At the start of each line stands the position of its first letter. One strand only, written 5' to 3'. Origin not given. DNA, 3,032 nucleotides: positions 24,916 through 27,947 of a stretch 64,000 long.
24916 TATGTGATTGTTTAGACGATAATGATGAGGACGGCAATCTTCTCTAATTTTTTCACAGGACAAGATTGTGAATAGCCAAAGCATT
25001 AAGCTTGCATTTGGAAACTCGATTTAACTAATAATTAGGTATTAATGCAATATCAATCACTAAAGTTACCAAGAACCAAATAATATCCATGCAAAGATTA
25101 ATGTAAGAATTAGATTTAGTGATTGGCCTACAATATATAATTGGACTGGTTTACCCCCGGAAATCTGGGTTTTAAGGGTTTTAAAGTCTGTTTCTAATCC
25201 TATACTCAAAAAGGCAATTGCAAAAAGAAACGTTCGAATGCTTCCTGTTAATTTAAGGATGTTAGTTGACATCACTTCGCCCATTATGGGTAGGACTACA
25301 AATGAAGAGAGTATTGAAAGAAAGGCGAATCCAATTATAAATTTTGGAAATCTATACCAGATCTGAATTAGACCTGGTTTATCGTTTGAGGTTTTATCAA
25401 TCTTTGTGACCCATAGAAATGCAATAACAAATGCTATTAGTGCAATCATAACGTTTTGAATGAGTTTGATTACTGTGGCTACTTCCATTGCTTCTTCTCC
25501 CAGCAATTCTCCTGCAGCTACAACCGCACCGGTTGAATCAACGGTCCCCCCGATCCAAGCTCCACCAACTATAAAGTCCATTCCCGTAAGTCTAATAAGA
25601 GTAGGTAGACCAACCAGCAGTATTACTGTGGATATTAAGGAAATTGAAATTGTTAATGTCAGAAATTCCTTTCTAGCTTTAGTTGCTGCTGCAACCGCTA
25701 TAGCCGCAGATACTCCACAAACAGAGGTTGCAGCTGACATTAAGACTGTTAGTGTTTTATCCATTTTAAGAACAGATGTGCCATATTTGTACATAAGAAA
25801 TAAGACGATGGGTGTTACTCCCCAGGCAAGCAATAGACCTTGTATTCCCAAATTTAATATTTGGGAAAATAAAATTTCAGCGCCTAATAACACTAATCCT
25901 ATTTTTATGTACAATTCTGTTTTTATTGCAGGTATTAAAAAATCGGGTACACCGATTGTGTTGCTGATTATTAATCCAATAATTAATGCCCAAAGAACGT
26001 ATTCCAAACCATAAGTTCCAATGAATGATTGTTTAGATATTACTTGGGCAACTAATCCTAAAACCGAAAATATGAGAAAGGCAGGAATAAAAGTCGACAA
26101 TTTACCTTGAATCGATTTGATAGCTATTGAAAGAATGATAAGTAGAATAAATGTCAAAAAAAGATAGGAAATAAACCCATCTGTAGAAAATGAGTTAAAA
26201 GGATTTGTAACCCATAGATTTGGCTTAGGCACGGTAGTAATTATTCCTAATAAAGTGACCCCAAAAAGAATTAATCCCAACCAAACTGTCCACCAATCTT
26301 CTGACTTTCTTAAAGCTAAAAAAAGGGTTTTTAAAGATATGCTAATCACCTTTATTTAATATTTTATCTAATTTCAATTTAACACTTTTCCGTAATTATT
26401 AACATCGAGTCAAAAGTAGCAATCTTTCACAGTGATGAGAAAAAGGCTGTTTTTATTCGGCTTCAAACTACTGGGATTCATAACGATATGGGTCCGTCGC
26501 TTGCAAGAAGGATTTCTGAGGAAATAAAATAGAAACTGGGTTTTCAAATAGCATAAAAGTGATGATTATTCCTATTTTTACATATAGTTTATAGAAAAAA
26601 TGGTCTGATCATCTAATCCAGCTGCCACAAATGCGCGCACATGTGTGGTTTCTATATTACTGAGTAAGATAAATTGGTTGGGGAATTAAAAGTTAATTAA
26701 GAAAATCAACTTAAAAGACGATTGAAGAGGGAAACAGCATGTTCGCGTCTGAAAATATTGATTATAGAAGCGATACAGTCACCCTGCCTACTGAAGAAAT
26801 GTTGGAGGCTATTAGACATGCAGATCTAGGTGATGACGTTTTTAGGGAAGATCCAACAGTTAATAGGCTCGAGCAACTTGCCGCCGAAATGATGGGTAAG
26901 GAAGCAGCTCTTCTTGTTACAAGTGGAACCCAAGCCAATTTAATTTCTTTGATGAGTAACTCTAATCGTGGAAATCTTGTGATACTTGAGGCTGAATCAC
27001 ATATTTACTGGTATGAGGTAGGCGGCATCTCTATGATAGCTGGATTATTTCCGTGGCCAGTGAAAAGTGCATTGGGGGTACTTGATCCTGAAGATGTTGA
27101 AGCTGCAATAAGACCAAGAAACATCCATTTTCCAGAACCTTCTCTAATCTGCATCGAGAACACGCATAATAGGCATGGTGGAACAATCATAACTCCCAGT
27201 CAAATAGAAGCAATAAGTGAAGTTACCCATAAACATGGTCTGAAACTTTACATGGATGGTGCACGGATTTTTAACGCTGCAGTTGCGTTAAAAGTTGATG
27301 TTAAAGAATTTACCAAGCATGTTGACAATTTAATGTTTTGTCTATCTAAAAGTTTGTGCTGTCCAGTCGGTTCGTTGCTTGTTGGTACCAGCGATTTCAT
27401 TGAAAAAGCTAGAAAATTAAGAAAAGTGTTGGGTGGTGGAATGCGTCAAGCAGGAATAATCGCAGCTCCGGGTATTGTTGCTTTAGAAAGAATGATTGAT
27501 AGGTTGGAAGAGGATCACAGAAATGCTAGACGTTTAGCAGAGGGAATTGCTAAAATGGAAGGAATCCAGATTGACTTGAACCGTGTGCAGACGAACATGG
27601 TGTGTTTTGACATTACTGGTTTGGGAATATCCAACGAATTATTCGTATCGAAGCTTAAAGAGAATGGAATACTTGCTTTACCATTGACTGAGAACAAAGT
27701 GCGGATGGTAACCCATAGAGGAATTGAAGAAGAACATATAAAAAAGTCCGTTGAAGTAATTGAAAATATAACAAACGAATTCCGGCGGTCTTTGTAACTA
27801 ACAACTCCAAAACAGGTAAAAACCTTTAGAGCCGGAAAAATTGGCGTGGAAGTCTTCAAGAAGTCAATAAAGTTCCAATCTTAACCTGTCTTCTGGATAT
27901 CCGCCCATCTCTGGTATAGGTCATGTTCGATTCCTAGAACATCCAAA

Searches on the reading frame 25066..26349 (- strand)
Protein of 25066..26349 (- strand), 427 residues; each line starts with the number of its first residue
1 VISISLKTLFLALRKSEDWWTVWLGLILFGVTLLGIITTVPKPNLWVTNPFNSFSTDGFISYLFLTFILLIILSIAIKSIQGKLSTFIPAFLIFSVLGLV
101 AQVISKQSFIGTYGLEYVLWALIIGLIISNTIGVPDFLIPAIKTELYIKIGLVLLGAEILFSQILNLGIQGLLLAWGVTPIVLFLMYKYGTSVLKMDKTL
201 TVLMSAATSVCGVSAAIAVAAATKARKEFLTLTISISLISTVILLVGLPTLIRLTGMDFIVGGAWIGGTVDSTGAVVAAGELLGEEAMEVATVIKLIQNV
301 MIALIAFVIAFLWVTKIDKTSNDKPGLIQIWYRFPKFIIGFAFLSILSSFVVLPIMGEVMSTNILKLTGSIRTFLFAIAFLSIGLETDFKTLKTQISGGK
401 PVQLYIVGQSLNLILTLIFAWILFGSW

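Call 27: search_protein_families(library=pfam, proteins=[window:25066-26349:-], max_evalue=0.0001)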
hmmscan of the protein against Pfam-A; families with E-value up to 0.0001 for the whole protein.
window:25066-26349:- (427 aa): 1 family
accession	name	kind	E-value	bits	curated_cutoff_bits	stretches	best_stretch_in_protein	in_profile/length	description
PF03601.19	Cons_hypoth698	-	6.4e-50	170.2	24.5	1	91-394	3-295/304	Conserved hypothetical protein 698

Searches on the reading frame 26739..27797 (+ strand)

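Call 27: search_protein_families(library=pfam, proteins=[window:26739-27797:+], max_evalue=0.0001)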
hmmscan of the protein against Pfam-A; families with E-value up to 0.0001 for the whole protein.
window:26739-27797:+ (352 aa): 6 families
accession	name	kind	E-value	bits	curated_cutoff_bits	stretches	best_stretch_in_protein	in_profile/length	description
PF01212.27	Beta_elim_lyase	-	5.2e-103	344.8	27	1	8-291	1-286/288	Beta-eliminating lyase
PF00155.27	Aminotran_1_2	-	5.5e-12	46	19.7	1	8-328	10-348/361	Aminotransferase class I and II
PF01041.23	DegT_DnrJ_EryC1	-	2.1e-11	44.1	19.8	1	20-180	6-152/360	DegT/DnrJ/EryC1/StrS aminotransferase family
PF00266.25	Aminotran_5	-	3.5e-05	23.4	21.5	0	110-236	122-231/371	Aminotransferase class-V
PF00202.27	Aminotran_3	-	6.4e-05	22.3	30.5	0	281-344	339-402/403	Aminotransferase class-III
PF01053.26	Cys_Met_Meta_PP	-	6.4e-05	22.1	27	0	37-195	50-200/381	Cys/Met metabolism PLP-dependent enzyme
